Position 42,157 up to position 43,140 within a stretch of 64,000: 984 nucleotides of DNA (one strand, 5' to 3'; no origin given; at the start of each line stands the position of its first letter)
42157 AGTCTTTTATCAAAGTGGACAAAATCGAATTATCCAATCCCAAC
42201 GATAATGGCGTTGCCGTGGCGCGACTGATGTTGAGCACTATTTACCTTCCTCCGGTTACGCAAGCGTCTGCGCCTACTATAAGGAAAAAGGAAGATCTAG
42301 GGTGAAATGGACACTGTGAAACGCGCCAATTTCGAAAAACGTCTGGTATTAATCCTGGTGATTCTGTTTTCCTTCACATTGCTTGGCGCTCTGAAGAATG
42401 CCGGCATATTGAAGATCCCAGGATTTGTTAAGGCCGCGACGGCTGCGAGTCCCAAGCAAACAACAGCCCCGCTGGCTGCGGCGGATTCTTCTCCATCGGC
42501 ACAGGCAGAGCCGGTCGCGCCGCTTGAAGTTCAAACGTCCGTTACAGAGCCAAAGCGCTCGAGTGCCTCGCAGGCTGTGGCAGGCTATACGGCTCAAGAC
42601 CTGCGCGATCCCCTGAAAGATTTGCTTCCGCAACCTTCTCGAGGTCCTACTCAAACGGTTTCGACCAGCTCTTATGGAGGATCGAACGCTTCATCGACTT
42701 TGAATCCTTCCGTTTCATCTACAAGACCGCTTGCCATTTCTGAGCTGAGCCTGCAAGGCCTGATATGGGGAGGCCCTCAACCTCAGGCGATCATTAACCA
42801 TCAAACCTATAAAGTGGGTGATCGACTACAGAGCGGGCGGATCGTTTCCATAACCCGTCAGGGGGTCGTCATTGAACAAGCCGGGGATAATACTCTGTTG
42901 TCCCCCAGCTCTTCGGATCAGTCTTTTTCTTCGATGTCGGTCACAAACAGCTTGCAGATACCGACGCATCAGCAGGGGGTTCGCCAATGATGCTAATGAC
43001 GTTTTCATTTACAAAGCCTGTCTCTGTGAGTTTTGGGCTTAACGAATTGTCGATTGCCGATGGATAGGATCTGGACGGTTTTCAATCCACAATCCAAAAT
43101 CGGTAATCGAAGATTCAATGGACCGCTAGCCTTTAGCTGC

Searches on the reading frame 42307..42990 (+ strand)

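Call 100: search_protein_families(library=pfam, proteins=[window:42307-42990:+], max_evalue=0.0001)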
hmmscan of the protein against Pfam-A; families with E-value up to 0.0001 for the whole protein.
window:42307-42990:+ (227 aa): 1 family
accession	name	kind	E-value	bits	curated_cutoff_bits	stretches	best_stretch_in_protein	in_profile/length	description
PF23893.1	Y4YQ_C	-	3.6e-05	23.9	27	1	153-196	6-51/53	Uncharacterised protein Y4YQ C-terminal domain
